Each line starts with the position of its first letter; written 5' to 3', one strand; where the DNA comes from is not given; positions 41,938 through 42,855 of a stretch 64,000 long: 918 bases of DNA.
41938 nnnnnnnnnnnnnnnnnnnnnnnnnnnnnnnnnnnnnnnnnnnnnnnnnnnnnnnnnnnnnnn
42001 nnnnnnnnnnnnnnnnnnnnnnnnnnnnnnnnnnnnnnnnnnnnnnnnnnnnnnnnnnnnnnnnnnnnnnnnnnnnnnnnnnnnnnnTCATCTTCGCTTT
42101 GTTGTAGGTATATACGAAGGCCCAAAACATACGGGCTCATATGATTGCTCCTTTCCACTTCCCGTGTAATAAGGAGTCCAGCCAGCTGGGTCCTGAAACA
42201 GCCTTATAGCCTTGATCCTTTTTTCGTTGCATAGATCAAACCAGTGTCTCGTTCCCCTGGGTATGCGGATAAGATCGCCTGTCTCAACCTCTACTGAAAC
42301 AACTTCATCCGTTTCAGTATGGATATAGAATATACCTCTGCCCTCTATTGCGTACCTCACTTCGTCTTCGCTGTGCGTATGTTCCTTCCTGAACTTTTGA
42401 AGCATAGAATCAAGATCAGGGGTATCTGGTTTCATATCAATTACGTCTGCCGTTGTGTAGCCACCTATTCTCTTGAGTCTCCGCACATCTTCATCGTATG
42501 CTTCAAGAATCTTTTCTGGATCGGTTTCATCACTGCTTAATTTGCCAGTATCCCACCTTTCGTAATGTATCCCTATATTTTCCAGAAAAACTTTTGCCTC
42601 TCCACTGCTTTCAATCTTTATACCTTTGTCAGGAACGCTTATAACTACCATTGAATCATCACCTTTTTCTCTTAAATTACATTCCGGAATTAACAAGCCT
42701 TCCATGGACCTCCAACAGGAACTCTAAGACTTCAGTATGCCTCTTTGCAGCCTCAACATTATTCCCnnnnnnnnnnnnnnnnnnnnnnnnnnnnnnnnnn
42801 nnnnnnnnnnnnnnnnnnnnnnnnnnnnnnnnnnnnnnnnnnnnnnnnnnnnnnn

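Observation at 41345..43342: mtnB-mtnD-mtnC (dehydratase / acireductone dioxygenase / enolase-phosphatase) trio in an archaeon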

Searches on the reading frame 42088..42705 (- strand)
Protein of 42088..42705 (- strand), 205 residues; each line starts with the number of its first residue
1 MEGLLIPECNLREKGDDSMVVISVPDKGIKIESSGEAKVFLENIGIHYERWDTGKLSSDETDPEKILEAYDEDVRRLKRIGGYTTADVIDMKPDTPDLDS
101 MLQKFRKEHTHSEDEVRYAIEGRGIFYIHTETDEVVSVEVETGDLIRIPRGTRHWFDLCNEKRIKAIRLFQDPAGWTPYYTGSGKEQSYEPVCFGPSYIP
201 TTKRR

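Call 3: search_protein_families(library=pfam, proteins=[window:42088-42705:-], max_evalue=0.01)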
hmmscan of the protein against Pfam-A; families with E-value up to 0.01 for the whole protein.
window:42088-42705:- (205 aa): 4 families
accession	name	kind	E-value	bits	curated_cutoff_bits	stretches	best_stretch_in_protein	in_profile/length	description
PF03079.20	ARD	-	9.2e-33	114.1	27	1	44-178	33-157/157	ARD/ARD' family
PF07883.17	Cupin_2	-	8e-09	35.5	27.2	1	107-158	12-58/70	Cupin domain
PF00190.28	Cupin_1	-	0.00022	21.2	22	1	109-156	49-99/151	Cupin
PF02311.25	AraC_binding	-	0.0046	17.1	21.1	1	102-154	13-59/135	AraC-like ligand binding domain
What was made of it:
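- On MtnD, acireductone dioxygenase (Pfam ARD PF03079, cupin): 114.1 bits against a cut-off of 27 (call 3).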

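Call 4: search_protein_families(library=ncbifam, proteins=[window:42088-42705:-], max_evalue=0.01)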
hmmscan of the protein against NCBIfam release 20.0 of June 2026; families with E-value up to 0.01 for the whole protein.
window:42088-42705:- (205 aa): 1 family
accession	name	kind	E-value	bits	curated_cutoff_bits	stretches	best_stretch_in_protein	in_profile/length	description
NF049940.1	MandnitrLy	equivalog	0.0057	16.5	140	1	109-169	51-107/130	(R)-mandelonitrile lyase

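Call 10: search_solved_structures(query=window:42091-42654:-, show_alignments=3)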
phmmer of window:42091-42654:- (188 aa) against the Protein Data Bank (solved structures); distinct sequences matched with E-value up to 0.001: 6.
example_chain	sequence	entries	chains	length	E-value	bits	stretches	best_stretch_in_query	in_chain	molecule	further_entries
1zrr_A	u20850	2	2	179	1.6e-32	115.8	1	19-172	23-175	E-2/E-2' protein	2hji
4qgl_A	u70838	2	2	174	1.8e-30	109.1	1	3-163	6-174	Acireductone dioxygenase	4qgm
5i8s_A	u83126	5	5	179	9e-20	74.2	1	53-163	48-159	1,2-dihydroxy-3-keto-5-methylthiopentene dioxygenase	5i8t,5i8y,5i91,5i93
1vr3_A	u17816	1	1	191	1.1e-19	74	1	53-163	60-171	Acireductone dioxygenase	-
7jxg_A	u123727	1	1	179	5e-17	65.3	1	53-163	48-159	1,2-dihydroxy-3-keto-5-methylthiopentene dioxygenase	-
4qgn_A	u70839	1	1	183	5.3e-17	65.2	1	53-163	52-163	1,2-dihydroxy-3-keto-5-methylthiopentene dioxygenase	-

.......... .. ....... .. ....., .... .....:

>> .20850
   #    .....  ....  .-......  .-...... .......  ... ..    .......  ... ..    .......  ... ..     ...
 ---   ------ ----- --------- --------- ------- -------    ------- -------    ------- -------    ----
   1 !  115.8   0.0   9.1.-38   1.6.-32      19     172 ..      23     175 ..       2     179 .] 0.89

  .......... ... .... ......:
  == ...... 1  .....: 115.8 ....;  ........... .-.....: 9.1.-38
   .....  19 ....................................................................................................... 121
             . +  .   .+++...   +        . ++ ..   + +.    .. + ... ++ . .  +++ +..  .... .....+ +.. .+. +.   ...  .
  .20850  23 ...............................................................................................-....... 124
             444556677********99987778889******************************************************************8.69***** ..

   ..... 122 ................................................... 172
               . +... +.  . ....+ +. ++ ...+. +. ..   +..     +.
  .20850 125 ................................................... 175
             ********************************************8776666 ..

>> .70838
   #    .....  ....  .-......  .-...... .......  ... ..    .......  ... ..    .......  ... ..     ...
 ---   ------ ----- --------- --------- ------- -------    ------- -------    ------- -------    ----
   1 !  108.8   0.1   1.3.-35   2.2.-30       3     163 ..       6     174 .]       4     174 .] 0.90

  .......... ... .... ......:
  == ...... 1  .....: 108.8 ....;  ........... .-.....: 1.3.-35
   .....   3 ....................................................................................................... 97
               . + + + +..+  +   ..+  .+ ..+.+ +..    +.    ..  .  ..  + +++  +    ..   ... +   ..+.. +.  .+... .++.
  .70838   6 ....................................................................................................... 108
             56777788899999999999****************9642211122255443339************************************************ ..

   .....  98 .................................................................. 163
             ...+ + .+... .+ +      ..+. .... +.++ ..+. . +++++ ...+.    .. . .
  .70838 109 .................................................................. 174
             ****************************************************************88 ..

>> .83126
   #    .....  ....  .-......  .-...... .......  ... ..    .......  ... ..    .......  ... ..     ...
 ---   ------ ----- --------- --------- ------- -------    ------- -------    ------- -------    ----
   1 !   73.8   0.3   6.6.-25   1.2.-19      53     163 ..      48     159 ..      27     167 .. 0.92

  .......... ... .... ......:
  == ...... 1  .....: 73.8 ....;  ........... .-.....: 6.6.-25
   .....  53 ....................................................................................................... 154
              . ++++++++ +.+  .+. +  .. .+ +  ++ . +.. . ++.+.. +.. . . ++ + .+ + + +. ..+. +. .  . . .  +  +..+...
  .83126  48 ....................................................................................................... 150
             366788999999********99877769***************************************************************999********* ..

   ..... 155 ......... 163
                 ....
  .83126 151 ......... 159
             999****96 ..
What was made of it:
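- On MtnD, acireductone dioxygenase (Pfam ARD PF03079, cupin): 1zrr at E=1.6e-32 and 4qgl at E=1.8e-30 (call 10).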

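Call 20: find_homologous_proteins(query=window:42091-42654:-)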
Query window:42091-42654:- (188 aa): 7970 proteins with E <= 0.001 among 8000 candidates; the best 120 are listed.
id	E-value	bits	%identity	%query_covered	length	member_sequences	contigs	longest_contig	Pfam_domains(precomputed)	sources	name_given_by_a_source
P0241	2.7e-110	384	89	99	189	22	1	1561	PF07883.18,PF03079.21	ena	-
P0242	2.0e-98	346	79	99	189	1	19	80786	PF07883.18,PF03079.21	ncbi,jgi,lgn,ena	jgi:1,2-dihydroxy-3-keto-5-methylthiopentene dioxygenase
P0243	1.5e-73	264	61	99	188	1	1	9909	PF07883.18,PF03079.21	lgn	-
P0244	2.9e-73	263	59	99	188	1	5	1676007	PF07883.18,PF03079.21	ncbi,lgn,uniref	ncbi:cupin domain-containing protein [Oxyplasma meridianum]|uniref:acireductone dioxygenase (Fe(2+)-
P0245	5.7e-73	263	61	96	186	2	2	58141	PF07883.18,PF03079.21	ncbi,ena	-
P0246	3.1e-72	260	59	99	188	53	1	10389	PF07883.18,PF03079.21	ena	-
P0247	4.7e-72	260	58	99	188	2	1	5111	PF07883.18,PF03079.21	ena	-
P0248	2.3e-71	257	55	99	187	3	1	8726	PF07883.18,PF03079.21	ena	-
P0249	2.6e-71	257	56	96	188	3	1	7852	PF07883.18,PF03079.21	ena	-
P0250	5.6e-71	256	60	99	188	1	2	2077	PF07883.18,PF03079.21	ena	-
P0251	6.9e-71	256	60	96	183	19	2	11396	PF07883.18,PF03079.21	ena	-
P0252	1.1e-70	255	55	99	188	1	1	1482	PF07883.18,PF00190.29,PF03079.21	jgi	jgi:1,2-dihydroxy-3-keto-5-methylthiopentene dioxygenase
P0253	1.8e-70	254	60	96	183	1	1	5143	PF07883.18,PF03079.21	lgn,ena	-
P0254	1.8e-70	254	60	97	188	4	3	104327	PF07883.18,PF03079.21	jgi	jgi:1,2-dihydroxy-3-keto-5-methylthiopentene dioxygenase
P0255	2.6e-70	254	57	98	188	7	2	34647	PF07883.18,PF03079.21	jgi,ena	-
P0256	2.9e-70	254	61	96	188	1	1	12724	PF07883.18,PF03079.21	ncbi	-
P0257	3.3e-70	254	58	96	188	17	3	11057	PF07883.18,PF03079.21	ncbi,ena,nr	ncbi:MAG: cupin domain-containing protein [Candidatus Thermoplasmatota archaeon]|nr:cupin domain-con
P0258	3.9e-70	253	59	99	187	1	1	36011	PF07883.18,PF03079.21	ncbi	-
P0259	5.5e-70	253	59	99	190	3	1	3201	PF07883.18,PF03079.21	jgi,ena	-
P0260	6.1e-70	253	60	99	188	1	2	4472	PF07883.18,PF03079.21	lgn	-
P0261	8.2e-70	252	59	99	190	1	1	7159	PF07883.18,PF00190.29,PF03079.21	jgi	jgi:1,2-dihydroxy-3-keto-5-methylthiopentene dioxygenase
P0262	1.4e-69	251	59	99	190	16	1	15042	PF07883.18,PF03079.21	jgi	jgi:1,2-dihydroxy-3-keto-5-methylthiopentene dioxygenase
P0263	2.3e-69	251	57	96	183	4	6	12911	PF07883.18,PF03079.21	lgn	-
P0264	3.2e-69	250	54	99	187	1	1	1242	PF07883.18,PF03079.21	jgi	jgi:1,2-dihydroxy-3-keto-5-methylthiopentene dioxygenase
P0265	5.1e-69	250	57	97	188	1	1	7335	PF07883.18,PF03079.21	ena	-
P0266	5.9e-69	249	59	96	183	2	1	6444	PF07883.18,PF03079.21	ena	-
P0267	6.0e-69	249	59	98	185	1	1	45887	PF07883.18,PF03079.21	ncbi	-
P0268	6.0e-69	249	57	99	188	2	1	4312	PF07883.18,PF03079.21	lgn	-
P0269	6.4e-69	249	60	97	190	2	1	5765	PF07883.18,PF03079.21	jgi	jgi:1,2-dihydroxy-3-keto-5-methylthiopentene dioxygenase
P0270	7.3e-69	249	59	97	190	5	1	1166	PF07883.18,PF03079.21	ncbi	-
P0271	8.8e-69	249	58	98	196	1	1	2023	PF07883.18,PF03079.21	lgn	-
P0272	9.1e-69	249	59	97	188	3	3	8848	PF07883.18,PF03079.21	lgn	-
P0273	1.4e-68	248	57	96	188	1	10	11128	PF07883.18,PF03079.21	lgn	-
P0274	1.5e-68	248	57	97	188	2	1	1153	PF07883.18,PF03079.21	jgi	jgi:1,2-dihydroxy-3-keto-5-methylthiopentene dioxygenase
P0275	1.5e-68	248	58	97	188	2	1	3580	PF07883.18,PF03079.21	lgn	-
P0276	2.1e-68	248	55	98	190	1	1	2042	PF07883.18,PF03079.21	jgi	jgi:1,2-dihydroxy-3-keto-5-methylthiopentene dioxygenase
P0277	2.2e-68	248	57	99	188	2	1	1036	PF07883.18,PF03079.21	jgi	jgi:1,2-dihydroxy-3-keto-5-methylthiopentene dioxygenase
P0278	2.4e-68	247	57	97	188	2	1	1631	PF07883.18,PF03079.21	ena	-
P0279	3.8e-68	247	57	97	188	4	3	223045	PF07883.18,PF03079.21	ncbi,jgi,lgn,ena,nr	ncbi:MAG TPA: cupin domain-containing protein [Candidatus Cybelea sp.]|nr:cupin domain-containing pr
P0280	3.9e-68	247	54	98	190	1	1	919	PF07883.18,PF03079.21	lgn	-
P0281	4.0e-68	247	54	96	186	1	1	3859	PF07883.18,PF03079.21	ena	-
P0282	4.1e-68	247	58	97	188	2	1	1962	PF07883.18,PF03079.21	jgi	jgi:1,2-dihydroxy-3-keto-5-methylthiopentene dioxygenase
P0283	5.6e-68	246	58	97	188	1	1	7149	PF07883.18,PF03079.21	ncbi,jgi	-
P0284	6.3e-68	246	59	97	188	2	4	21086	PF07883.18,PF03079.21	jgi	jgi:1,2-dihydroxy-3-keto-5-methylthiopentene dioxygenase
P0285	6.7e-68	246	58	99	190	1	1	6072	PF07883.18,PF00190.29,PF03079.21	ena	-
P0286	7.2e-68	246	57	97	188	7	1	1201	PF07883.18,PF00190.29,PF03079.21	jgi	jgi:1,2-dihydroxy-3-keto-5-methylthiopentene dioxygenase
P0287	7.4e-68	246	57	97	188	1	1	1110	PF07883.18,PF03079.21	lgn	-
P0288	8.1e-68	246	86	70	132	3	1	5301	PF03079.21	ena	-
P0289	8.4e-68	246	59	96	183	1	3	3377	PF07883.18,PF03079.21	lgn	-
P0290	9.7e-68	245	58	98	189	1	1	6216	PF07883.18,PF03079.21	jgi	jgi:1,2-dihydroxy-3-keto-5-methylthiopentene dioxygenase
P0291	1.1e-67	245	57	97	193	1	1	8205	PF07883.18,PF03079.21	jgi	jgi:1,2-dihydroxy-3-keto-5-methylthiopentene dioxygenase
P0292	1.2e-67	245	57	97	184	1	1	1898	PF07883.18,PF00190.29,PF03079.21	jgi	jgi:1,2-dihydroxy-3-keto-5-methylthiopentene dioxygenase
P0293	1.2e-67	245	56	97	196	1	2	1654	PF07883.18,PF03079.21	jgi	jgi:1,2-dihydroxy-3-keto-5-methylthiopentene dioxygenase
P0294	1.2e-67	245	56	97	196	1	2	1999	PF07883.18,PF03079.21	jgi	-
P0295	1.3e-67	245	58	96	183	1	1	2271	PF07883.18,PF03079.21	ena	-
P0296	1.3e-67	245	59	97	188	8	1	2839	PF07883.18,PF00190.29,PF03079.21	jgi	jgi:1,2-dihydroxy-3-keto-5-methylthiopentene dioxygenase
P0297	1.3e-67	245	55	98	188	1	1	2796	PF07883.18,PF03079.21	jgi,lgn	jgi:1,2-dihydroxy-3-keto-5-methylthiopentene dioxygenase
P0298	1.4e-67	245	57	97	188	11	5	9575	PF07883.18,PF03079.21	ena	-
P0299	1.4e-67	245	56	97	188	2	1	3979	PF07883.18,PF03079.21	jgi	jgi:1,2-dihydroxy-3-keto-5-methylthiopentene dioxygenase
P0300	1.5e-67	245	56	97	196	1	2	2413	PF07883.18,PF03079.21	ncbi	-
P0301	1.5e-67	245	55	96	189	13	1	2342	PF07883.18,PF03079.21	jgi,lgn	jgi:1,2-dihydroxy-3-keto-5-methylthiopentene dioxygenase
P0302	1.5e-67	245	55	96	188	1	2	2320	PF07883.18,PF03079.21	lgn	-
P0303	1.6e-67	245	55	99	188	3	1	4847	PF07883.18,PF03079.21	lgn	-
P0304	1.6e-67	245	56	99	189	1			PF07883.18,PF00190.29,PF03079.21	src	-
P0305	1.7e-67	245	59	99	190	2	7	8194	PF07883.18,PF03079.21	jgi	jgi:1,2-dihydroxy-3-keto-5-methylthiopentene dioxygenase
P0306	1.7e-67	245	57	98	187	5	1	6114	PF07883.18,PF03079.21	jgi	jgi:1,2-dihydroxy-3-keto-5-methylthiopentene dioxygenase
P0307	1.8e-67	245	57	98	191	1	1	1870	PF07883.18,PF03079.21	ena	-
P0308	1.8e-67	245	56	99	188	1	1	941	PF07883.18,PF03079.21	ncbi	-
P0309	2.0e-67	244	57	98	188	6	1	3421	PF07883.18,PF03079.21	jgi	-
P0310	2.1e-67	244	55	99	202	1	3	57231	PF07883.18,PF03079.21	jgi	-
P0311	2.1e-67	244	56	97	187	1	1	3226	PF07883.18,PF00190.29,PF03079.21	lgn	-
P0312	2.3e-67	244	58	97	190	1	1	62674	PF07883.18,PF03079.21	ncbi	-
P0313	2.4e-67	244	57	97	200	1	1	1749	PF07883.18,PF03079.21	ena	-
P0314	2.4e-67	244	55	97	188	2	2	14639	PF07883.18,PF03079.21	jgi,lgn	jgi:1,2-dihydroxy-3-keto-5-methylthiopentene dioxygenase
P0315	2.6e-67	244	56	98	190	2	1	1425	PF07883.18,PF00190.29,PF03079.21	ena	-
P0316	2.8e-67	244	56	97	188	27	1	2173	PF07883.18,PF03079.21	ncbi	-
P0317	3.0e-67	244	57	97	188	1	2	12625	PF07883.18,PF03079.21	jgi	jgi:1,2-dihydroxy-3-keto-5-methylthiopentene dioxygenase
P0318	3.0e-67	244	58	97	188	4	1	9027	PF07883.18,PF03079.21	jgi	-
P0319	3.1e-67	244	57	97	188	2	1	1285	PF07883.18,PF00190.29,PF03079.21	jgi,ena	-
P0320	3.3e-67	244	57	97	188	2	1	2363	PF07883.18,PF03079.21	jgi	jgi:1,2-dihydroxy-3-keto-5-methylthiopentene dioxygenase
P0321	3.4e-67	244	58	97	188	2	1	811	PF07883.18,PF00190.29,PF03079.21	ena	-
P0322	3.4e-67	244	57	97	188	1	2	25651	PF07883.18,PF03079.21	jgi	-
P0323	3.6e-67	244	55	97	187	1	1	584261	PF07883.18,PF03079.21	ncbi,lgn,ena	-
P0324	3.7e-67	244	56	97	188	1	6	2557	PF07883.18,PF03079.21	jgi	jgi:1,2-dihydroxy-3-keto-5-methylthiopentene dioxygenase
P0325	3.7e-67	244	54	98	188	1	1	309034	PF07883.18,PF00190.29,PF03079.21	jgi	jgi:1,2-dihydroxy-3-keto-5-methylthiopentene dioxygenase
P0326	4.1e-67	243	56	98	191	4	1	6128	PF07883.18,PF03079.21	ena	-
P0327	4.2e-67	243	56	97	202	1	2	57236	PF07883.18,PF03079.21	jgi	jgi:1,2-dihydroxy-3-keto-5-methylthiopentene dioxygenase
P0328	4.2e-67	243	56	97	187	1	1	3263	PF07883.18,PF03079.21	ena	-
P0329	4.3e-67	243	57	96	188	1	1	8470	PF07883.18,PF03079.21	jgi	jgi:1,2-dihydroxy-3-keto-5-methylthiopentene dioxygenase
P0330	4.3e-67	243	57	96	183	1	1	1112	PF07883.18,PF03079.21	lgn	-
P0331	4.4e-67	243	57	97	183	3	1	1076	PF07883.18,PF03079.21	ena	-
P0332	4.4e-67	243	55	97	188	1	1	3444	PF07883.18,PF03079.21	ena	-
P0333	4.5e-67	243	56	98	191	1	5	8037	PF07883.18,PF03079.21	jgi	jgi:1,2-dihydroxy-3-keto-5-methylthiopentene dioxygenase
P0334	4.6e-67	243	59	97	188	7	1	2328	PF07883.18,PF03079.21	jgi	-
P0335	4.9e-67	243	57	97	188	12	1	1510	PF07883.18,PF03079.21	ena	-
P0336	5.0e-67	243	56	97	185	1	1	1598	PF07883.18,PF00190.29,PF03079.21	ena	-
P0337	5.1e-67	243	58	97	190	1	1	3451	PF07883.18,PF03079.21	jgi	jgi:1,2-dihydroxy-3-keto-5-methylthiopentene dioxygenase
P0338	5.4e-67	243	57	97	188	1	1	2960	PF07883.18,PF03079.21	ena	-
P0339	5.4e-67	243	57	97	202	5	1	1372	PF07883.18,PF03079.21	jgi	-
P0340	6.0e-67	243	55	97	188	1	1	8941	PF07883.18,PF03079.21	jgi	jgi:1,2-dihydroxy-3-keto-5-methylthiopentene dioxygenase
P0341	6.1e-67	243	57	97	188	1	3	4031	PF07883.18,PF00190.29,PF03079.21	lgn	-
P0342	6.8e-67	243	56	97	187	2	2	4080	PF07883.18,PF03079.21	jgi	jgi:1,2-dihydroxy-3-keto-5-methylthiopentene dioxygenase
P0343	7.2e-67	243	58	97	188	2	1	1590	PF07883.18,PF03079.21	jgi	jgi:1,2-dihydroxy-3-keto-5-methylthiopentene dioxygenase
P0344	7.5e-67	243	55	99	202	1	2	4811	PF07883.18,PF03079.21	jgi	-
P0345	7.5e-67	243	55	98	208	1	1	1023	PF07883.18,PF03079.21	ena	-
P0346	7.5e-67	243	56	96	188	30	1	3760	PF07883.18,PF03079.21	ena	-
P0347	7.5e-67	243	58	97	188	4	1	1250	PF07883.18,PF03079.21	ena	-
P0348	7.6e-67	243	56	97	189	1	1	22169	PF07883.18,PF03079.21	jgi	jgi:1,2-dihydroxy-3-keto-5-methylthiopentene dioxygenase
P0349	7.6e-67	243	58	96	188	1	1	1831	PF07883.18,PF03079.21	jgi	jgi:1,2-dihydroxy-3-keto-5-methylthiopentene dioxygenase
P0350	7.7e-67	243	55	99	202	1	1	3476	PF07883.18,PF03079.21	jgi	-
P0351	7.9e-67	242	57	97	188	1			PF07883.18,PF03079.21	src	-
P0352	7.9e-67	242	57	97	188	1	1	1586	PF07883.18,PF03079.21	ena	-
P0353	8.2e-67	242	57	97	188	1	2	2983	PF07883.18,PF03079.21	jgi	jgi:1,2-dihydroxy-3-keto-5-methylthiopentene dioxygenase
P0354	1.0e-66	242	55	99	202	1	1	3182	PF07883.18,PF03079.21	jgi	-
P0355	1.1e-66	242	57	97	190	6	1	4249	PF07883.18,PF03079.21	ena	-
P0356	1.1e-66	242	57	97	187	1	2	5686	PF07883.18,PF03079.21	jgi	jgi:1,2-dihydroxy-3-keto-5-methylthiopentene dioxygenase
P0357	1.1e-66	242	55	97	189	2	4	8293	PF07883.18,PF03079.21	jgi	jgi:1,2-dihydroxy-3-keto-5-methylthiopentene dioxygenase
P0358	1.1e-66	242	57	96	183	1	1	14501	PF07883.18,PF03079.21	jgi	jgi:1,2-dihydroxy-3-keto-5-methylthiopentene dioxygenase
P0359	1.2e-66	242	56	96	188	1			PF07883.18,PF00190.29,PF03079.21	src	-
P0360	1.2e-66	242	57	96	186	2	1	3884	PF07883.18,PF03079.21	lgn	-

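Call 22: find_encoding_contigs(protein=P0242, flank=10000, max_places=4)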
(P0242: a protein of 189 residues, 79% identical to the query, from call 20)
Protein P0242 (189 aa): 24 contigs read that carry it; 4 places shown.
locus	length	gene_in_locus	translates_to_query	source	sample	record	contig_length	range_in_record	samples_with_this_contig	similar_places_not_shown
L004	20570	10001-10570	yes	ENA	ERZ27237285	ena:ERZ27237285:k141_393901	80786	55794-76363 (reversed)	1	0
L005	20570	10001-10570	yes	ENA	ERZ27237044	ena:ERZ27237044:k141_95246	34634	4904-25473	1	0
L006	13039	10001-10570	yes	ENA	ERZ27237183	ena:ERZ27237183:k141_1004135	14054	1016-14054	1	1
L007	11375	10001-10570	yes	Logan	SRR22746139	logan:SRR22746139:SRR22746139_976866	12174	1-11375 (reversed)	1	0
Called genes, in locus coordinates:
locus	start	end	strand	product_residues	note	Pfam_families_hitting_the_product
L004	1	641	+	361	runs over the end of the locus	PF02163:Peptidase_M50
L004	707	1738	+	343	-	PF09376:NurA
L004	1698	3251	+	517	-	PF09378:HAS-barrel, PF01935:DUF87, PF05872:HerA_C (faint)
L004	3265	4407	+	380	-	PF00149:Metallophos, PF12850:Metallophos_2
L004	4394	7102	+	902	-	PF02463:SMC_N, PF13166:AAA_13 (faint), PF13304:AAA_21 (faint), PF13476:AAA_23, PF13555:AAA_29 (weak), PF04423:Rad50_zn_hook (weak), PF13558:SbcC_Walker_B (faint)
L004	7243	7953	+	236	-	PF10584:Proteasome_A_N, PF00227:Proteasome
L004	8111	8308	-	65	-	-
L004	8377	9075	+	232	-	PF01172:SBDS_N, PF09377:SBDS_domain_II, PF20268:SBDS_C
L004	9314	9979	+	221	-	PF00596:Aldolase_II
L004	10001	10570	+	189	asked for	PF03079:ARD, PF07883:Cupin_2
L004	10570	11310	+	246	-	PF00702:Hydrolase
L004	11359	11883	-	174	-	PF13358:DDE_3, PF03184:DDE_1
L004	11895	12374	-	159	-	PF13384:HTH_23, PF13518:HTH_28 (weak), PF13565:HTH_32, PF13592:HTH_33 (weak)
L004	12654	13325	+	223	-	PF21262:RRP40_S1 (weak), PF21266:S1_RRP4 (weak), PF00013:KH_1, PF15985:KH_6 (weak), PF22891:KH_PNO1_2nd (weak)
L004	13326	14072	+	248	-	PF01138:RNase_PH, PF03725:RNase_PH_C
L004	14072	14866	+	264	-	PF01138:RNase_PH, PF03725:RNase_PH_C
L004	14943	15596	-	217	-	PF00156:Pribosyltran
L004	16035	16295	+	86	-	PF01780:Ribosomal_L37ae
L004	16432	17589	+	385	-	PF22023:Pus10_THUMP_arc, PF21238:Pus10_C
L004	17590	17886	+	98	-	PF01157:Ribosomal_L21e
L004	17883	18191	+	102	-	PF03874:RNA_pol_Rpb4 (weak)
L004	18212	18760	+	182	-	PF04919:DUF655, PF14579:HHH_6 (faint)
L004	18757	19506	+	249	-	PF00398:RrnaAD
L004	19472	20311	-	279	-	PF01145:Band_7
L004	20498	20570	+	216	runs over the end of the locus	PF00156:Pribosyltran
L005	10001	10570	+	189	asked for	PF03079:ARD, PF07883:Cupin_2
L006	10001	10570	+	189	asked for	PF03079:ARD, PF07883:Cupin_2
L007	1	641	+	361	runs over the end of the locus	PF02163:Peptidase_M50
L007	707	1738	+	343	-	PF09376:NurA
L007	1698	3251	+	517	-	PF09378:HAS-barrel, PF01935:DUF87, PF05872:HerA_C (faint)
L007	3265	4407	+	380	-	PF00149:Metallophos, PF12850:Metallophos_2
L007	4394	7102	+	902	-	PF02463:SMC_N, PF13166:AAA_13 (faint), PF13304:AAA_21 (faint), PF13476:AAA_23, PF13555:AAA_29 (weak), PF04423:Rad50_zn_hook (weak), PF13558:SbcC_Walker_B (faint)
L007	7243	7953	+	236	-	PF10584:Proteasome_A_N, PF00227:Proteasome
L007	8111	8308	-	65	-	-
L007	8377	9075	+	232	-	PF01172:SBDS_N, PF09377:SBDS_domain_II, PF20268:SBDS_C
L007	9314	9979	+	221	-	PF00596:Aldolase_II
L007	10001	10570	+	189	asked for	PF03079:ARD, PF07883:Cupin_2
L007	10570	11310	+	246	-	PF00702:Hydrolase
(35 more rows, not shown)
